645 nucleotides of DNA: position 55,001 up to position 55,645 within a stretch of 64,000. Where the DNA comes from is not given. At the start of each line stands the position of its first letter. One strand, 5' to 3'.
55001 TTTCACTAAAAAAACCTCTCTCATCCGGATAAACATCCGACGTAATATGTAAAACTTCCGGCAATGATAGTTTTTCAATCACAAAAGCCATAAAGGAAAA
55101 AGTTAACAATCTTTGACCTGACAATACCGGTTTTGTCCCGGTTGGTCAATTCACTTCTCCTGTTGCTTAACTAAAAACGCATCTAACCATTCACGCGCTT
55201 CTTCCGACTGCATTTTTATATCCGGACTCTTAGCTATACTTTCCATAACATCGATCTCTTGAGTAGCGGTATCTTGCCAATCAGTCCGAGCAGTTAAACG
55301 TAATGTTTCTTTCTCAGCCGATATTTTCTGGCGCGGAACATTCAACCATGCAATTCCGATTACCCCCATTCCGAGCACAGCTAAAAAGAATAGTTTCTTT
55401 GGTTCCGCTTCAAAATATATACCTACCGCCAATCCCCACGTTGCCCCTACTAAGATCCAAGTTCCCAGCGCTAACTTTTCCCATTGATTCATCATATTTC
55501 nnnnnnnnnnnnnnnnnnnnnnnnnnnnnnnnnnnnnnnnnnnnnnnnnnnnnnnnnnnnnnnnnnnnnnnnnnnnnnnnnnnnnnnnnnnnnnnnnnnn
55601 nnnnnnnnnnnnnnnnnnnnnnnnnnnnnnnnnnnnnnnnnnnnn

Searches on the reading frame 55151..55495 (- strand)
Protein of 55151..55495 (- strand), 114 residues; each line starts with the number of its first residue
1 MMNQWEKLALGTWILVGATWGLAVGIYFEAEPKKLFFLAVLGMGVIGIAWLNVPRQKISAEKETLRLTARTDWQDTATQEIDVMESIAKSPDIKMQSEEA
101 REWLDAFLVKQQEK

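Call 7: search_protein_families(library=pfam, proteins=[window:55151-55495:-])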
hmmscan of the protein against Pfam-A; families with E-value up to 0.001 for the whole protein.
window:55151-55495:- (114 aa): 0 families

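Call 56: find_related_loci(query=A2, collection=metagenome_contigs, flank=4000)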
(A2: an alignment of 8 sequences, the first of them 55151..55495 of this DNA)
Query A2 (114 aa) in metagenome_contigs; peptide patterns used: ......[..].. (x = any residue, [..] = any of these).
159 stretches matched a pattern; 7 encode a relative of the query (tblastn E <= 1e-3); 7 distinct loci.
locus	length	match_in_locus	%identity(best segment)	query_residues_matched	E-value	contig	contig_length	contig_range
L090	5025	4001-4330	32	1-112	4e-13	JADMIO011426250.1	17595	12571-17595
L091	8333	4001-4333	30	1-114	2e-11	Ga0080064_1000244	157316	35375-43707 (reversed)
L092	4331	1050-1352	32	12-114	5e-9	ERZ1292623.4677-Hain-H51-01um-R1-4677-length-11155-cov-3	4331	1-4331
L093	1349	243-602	27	6-113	3e-7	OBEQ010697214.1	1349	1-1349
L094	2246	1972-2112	46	65-112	7e-7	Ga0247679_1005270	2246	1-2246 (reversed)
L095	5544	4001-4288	28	21-113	4e-6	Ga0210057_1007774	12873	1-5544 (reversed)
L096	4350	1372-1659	28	21-113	4e-6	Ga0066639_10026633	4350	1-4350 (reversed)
